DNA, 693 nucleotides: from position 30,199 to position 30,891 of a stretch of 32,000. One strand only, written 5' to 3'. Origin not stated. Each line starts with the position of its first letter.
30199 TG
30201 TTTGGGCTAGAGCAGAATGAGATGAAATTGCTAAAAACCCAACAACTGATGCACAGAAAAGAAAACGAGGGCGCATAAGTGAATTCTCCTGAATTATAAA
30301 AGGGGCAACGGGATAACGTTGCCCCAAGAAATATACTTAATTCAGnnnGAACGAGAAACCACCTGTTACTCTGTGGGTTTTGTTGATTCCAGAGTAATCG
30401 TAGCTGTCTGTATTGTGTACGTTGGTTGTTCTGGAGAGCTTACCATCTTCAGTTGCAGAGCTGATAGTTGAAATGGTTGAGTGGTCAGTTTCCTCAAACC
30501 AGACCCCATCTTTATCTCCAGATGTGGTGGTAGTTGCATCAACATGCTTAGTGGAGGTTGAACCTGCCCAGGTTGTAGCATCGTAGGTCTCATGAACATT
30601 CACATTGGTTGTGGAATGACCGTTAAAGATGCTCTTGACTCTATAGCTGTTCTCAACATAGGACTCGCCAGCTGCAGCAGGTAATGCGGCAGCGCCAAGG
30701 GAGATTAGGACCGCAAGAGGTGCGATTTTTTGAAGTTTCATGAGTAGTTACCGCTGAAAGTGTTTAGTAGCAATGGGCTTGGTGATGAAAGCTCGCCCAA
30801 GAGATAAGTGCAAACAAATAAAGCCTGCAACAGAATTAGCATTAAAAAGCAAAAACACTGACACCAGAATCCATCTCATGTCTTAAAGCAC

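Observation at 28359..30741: Duplicated two-gene cassette (A1-B1-A2-B2) encoding secreted proteins I cannot place in any family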

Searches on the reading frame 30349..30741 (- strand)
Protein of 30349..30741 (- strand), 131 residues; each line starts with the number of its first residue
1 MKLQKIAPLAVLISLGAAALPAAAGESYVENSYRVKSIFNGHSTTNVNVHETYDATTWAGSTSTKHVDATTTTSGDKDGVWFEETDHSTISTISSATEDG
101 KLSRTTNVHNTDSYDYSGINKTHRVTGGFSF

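Call 5: search_protein_families(library=pfam, max_evalue=1, proteins=[window:30349-30741:-])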
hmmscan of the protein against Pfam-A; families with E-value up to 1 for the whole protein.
seq(131 aa): 0 families

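Call 6: search_protein_families(library=ncbifam, max_evalue=1, proteins=[window:30349-30741:-])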
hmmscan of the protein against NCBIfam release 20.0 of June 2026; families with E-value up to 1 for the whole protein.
seq(131 aa): 1 family
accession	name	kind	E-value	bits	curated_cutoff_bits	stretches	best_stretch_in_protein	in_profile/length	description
NF040680.1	chromo_anti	equivalog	0.004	17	86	1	34-73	74-113/133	enediyne antibiotic chromoprotein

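Call 10: find_homologous_proteins(query=window:30349-30741:-, max_evalue=0.01)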
Query seq(131 aa) (131 aa): 8 proteins with E <= 0.01 among 68 candidates.
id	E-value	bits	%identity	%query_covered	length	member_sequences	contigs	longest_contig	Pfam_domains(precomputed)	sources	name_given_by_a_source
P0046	2.2e-77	275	98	100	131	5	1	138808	-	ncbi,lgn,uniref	ncbi:hypothetical protein ACSYAD_10315 [Acaryochloris marina NIES-2412]|uniref:hypothetical protein 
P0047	7.9e-65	234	85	100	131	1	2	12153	-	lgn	-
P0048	1.8e-56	207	77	100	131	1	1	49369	-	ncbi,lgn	-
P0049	7.0e-56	205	76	100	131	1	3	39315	-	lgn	-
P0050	2.0e-48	181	71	100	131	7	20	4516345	-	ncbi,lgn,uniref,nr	ncbi:hypothetical protein [Acaryochloris sp. CCMEE 5410]|uniref:hypothetical protein n=1 Tax=Acaryoc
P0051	8.1e-47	176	67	100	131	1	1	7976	-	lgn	-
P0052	1.8e-42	162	63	100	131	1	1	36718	-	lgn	-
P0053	9.0e-37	144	61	100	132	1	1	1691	-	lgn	-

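Call 40: find_homologous_proteins(query=A3, max_evalue=0.01)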
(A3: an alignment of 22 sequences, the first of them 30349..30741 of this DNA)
Query A3 (22 sequences) (131 aa, profile of the alignment): 22 proteins with E <= 0.01 among 4107 candidates.
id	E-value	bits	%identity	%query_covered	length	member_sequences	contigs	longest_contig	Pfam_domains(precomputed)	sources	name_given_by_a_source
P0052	5.1e-53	197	63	100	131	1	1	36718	-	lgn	-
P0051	5.4e-53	197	67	100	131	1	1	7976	-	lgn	-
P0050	2.7e-52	194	71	100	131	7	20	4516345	-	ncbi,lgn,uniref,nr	ncbi:hypothetical protein [Acaryochloris sp. CCMEE 5410]|uniref:hypothetical protein n=1 Tax=Acaryoc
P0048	2.9e-51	191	77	100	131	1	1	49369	-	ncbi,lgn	-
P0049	2.0e-50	188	76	100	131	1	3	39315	-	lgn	-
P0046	9.2e-48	180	98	100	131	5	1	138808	-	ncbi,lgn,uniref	ncbi:hypothetical protein ACSYAD_10315 [Acaryochloris marina NIES-2412]|uniref:hypothetical protein 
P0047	1.2e-45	173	85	100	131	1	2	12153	-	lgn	-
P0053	6.6e-45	170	61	100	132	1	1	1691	-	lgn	-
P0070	1.2e-42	163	30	100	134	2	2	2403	-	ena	-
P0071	1.8e-42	163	34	100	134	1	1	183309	-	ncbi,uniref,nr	ncbi:hypothetical protein C1752_04108 [Acaryochloris thomasi RCC1774]|uniref:Uncharacterized protein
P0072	1.2e-35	140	28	100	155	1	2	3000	-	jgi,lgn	jgi:hypothetical protein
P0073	1.5e-33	134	26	100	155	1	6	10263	-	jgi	jgi:hypothetical protein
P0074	1.6e-33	134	26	100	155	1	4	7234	-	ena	-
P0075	9.8e-33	131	25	100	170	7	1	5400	-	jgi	jgi:hypothetical protein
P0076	1.7e-32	130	25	100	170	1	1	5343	-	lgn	-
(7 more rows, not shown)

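Call 44: search_solved_structures(query=A3, max_evalue=10)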
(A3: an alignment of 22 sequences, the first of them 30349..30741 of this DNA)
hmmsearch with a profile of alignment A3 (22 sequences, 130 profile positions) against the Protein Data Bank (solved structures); distinct sequences matched with E-value up to 10: 3.
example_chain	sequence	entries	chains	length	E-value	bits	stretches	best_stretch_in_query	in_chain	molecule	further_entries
7yr8_A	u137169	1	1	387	0.71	13.3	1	38-75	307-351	Nucleoprotein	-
2maf_A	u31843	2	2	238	0.86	13.1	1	34-119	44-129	Opacity protein opA60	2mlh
8qwq_A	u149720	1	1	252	0.99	12.9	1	34-119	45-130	Opacity protein opA60 (Fragment)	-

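Call 52: predict_structure(alignment_id=A4)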
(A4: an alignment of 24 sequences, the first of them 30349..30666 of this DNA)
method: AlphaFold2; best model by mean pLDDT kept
length: 106 residues; sequences in the alignment: 24
mean_pLDDT: 72.8   pTM: 0.32
mean pLDDT of the five models: 72.8, 70.7, 60.7, 59.7, 47.4
residues with pLDDT >= 90: 10; 70-90: 61; 50-70: 26; < 50: 9
segments of 3 or more residues with pLDDT < 50: 102-105
pLDDT, mean of each block of 10 residues (from residue 1): 53 70 75 79 88 90 82 75 73 60 44
secondary structure, 60 per line:
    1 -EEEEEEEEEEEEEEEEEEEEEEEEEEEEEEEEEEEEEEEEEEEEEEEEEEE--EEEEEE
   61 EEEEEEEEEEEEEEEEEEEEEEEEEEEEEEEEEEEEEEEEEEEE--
elements in order: E2-52 E55-104

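Call 56: fold_search(model_id=the predicted structure, library=pdb)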
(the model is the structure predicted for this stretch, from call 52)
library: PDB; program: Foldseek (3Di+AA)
matches with E <= 10: 463; with E <= 0.001: 28
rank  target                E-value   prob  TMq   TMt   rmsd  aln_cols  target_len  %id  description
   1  5ec5_M                4.6e-06  0.90  0.20  0.11  17.7       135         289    8  Crystal structure of lysenin pore (released 2016-05-18)
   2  5ec5_C                5.9e-06  0.87  0.21  0.11  18.6       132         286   12  Crystal structure of lysenin pore (released 2016-05-18)
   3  8egr_I                7.5e-06  1.00  0.35  0.19  10.3       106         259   10  Upper tail structure of Staphylococcus phage Andhra (released 2022-12-14)
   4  5ec5_D                1.0e-05  0.84  0.20  0.10  19.0       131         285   11  Crystal structure of lysenin pore (released 2016-05-18)
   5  5ec5_B                1.7e-05  0.99  0.26  0.13  18.9       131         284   11  Crystal structure of lysenin pore (released 2016-05-18)
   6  5gaq_A                1.7e-05  0.99  0.27  0.13  18.2       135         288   10  Cryo-EM structure of the Lysenin Pore (released 2016-04-06)
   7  5ec5_L                1.8e-05  0.99  0.27  0.13  17.8       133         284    8  Crystal structure of lysenin pore (released 2016-05-18)
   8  6uwr_A                2.0e-05  0.99  0.30  0.07  11.3       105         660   16  Clostridium difficile binary toxin translocase CDTb in asymmetric tetradecamer conformation (released 2020-01-22)
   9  5ec5_F                2.0e-05  0.99  0.26  0.13  19.2       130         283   12  Crystal structure of lysenin pore (released 2016-05-18)
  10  5ec5_E                2.6e-05  0.75  0.20  0.10  18.8       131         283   11  Crystal structure of lysenin pore (released 2016-05-18)
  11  9jsg                  3.5e-05  0.98  0.27  0.09  10.2       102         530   11  Clostridium perfringens iota toxin pore Ib in pore state (released 2025-05-14)
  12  5ec5_I                4.2e-05  0.99  0.26  0.12  19.2       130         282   12  Crystal structure of lysenin pore (released 2016-05-18)
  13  6klw_A                4.9e-05  0.66  0.20  0.07  13.8       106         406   12  Complex structure of Iota toxin enzymatic component (Ia) and binding component (Ib) pore with long stem (released 2020-01-15)
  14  5ec5_A                6.3e-05  0.69  0.20  0.10  17.7       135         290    8  Crystal structure of lysenin pore (released 2016-05-18)
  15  6uwi_A                8.0e-05  1.00  0.32  0.08   9.6        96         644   12  Crystal structure of the Clostridium difficile translocase CDTb (released 2020-01-22)
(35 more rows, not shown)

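Call 77: search_protein_families(library=phrogs, max_evalue=0.01, proteins=[window:30349-30741:-])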
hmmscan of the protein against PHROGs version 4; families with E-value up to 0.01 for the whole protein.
window:30349-30741:- (131 aa): 1 family
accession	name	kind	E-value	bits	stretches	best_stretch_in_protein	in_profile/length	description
phrog_22340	-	other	0.0014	19.6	1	7-105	5-105/152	lipoprotein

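Call 84: search_protein_families(library=padloc, max_evalue=0.01, proteins=[window:30349-30741:-])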
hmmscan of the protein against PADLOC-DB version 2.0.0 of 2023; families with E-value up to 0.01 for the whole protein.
window:30349-30741:- (131 aa): 0 families

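Call 100: fold_search(model_id=the predicted structure, library=viral)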
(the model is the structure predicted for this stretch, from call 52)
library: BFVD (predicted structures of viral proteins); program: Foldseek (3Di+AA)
matches with E <= 10: 798; with E <= 0.001: 8
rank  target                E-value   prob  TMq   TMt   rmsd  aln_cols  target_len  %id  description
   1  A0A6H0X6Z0            5.3e-07  1.00  0.36  0.23  14.4       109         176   18  (no name in the UniProt tables at hand)
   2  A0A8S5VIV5            5.6e-06  1.00  0.40  0.19  11.3       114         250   17  Lower collar protein [Podoviridae sp. ct9H612]
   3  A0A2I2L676            2.6e-05  0.99  0.32  0.24  10.3        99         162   14  Uncharacterized protein [Orpheovirus IHUMI-LCC2]
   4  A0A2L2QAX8            3.7e-05  0.93  0.27  0.12  16.6       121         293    7  Uncharacterized protein [Human betaherpesvirus 6A]
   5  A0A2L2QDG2            4.7e-05  1.00  0.42  0.27  10.6       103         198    7  Uncharacterized protein [Human herpesvirus 6B]
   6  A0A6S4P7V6            1.7e-04  0.84  0.25  0.21  23.9       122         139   13  Uncharacterized protein [uncultured phage_MedDCM-OCT-S37-C6]
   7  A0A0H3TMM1            2.0e-04  0.92  0.28  0.09  18.2       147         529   10  (no name in the UniProt tables at hand)
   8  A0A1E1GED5            2.6e-04  0.82  0.21  0.18  17.5       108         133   14  (no name in the UniProt tables at hand)
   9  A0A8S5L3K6            1.7e-03  0.57  0.26  0.08  10.8       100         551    7  Maturation protein [ssRNA phage SRR6050738_2]
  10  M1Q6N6                3.5e-03  0.51  0.26  0.24  13.6        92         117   14  (no name in the UniProt tables at hand)
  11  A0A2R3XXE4            3.5e-03  0.41  0.26  0.11  25.4       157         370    5  Uncharacterized protein [Human betaherpesvirus 6]
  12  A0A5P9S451            4.1e-03  0.41  0.27  0.13  14.2       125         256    6  Uncharacterized protein [Human betaherpesvirus 6]
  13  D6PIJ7                4.9e-03  0.94  0.37  0.34  10.6       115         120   11  (no name in the UniProt tables at hand)
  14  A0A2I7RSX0            9.3e-03  0.18  0.20  0.15  44.8       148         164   12  (no name in the UniProt tables at hand)
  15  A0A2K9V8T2            1.1e-02  0.41  0.29  0.20  12.2        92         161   12  Uncharacterized protein (Fragment) [Bandra megavirus]
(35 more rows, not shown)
